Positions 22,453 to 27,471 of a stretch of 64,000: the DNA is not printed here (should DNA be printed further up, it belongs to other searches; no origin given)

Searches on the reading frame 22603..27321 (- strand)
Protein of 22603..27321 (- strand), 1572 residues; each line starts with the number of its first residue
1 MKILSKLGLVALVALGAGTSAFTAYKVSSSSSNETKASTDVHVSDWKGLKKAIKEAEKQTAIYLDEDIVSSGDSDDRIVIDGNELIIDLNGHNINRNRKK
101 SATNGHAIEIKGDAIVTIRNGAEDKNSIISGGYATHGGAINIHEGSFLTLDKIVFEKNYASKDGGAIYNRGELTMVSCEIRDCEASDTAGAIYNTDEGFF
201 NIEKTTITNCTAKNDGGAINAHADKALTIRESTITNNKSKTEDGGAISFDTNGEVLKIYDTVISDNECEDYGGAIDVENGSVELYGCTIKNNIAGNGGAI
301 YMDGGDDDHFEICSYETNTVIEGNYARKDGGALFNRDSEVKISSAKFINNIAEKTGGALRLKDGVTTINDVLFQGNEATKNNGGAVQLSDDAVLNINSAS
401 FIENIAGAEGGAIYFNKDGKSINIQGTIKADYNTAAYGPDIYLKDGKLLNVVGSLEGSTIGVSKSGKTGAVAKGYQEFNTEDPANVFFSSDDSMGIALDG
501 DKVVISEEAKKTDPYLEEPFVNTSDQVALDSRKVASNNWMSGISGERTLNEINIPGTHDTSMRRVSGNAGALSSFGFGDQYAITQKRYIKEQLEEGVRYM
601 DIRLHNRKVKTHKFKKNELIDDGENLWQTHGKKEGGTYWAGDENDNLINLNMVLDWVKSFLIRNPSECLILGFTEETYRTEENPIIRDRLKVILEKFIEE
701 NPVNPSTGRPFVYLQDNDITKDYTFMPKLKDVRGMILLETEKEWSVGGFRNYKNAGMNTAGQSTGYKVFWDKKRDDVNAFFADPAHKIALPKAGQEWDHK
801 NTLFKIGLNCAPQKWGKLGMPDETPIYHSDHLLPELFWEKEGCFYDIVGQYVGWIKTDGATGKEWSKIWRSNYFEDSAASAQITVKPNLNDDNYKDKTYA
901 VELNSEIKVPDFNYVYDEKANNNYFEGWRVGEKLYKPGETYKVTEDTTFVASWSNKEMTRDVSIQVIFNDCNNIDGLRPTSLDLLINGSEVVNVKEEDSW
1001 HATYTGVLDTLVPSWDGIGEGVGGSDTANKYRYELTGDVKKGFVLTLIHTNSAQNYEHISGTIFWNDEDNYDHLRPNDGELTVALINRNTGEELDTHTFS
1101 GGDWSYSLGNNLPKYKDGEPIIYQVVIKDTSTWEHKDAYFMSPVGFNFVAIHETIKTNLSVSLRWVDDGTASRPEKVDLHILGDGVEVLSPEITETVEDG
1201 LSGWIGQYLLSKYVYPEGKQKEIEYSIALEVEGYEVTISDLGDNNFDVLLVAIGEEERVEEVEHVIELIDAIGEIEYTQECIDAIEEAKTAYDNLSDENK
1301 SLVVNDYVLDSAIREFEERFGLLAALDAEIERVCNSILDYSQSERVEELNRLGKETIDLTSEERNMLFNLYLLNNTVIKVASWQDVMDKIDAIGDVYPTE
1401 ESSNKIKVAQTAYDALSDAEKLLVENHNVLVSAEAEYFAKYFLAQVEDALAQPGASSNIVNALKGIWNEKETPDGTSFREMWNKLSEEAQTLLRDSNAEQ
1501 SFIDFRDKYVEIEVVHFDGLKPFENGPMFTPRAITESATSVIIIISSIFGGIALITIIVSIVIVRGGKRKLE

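Call 54: search_protein_families(library=pfam, proteins=[window:22603-27321:-], max_evalue=1)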
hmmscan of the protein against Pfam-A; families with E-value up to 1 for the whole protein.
window:22603-27321:- (1572 aa): 4 families
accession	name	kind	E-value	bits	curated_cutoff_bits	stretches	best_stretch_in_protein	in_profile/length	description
PF02415.23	Chlam_PMP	-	6.6e-17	60.2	20.6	4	153-169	2-18/19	Chlamydia polymorphic membrane protein (Chlamydia_PMP) repeat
PF05738.19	Cna_B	-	6.6e-12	46.1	22.3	2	1059-1126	1-66/87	Cna protein B-type domain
PF16318.11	DUF4957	-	0.0041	17.4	30.8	1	116-234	16-139/142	Domain of unknown function (DUF4957)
PF00388.25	PI-PLC-X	-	0.099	12.7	23.1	1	584-741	27-143/144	Phosphatidylinositol-specific phospholipase C, X domain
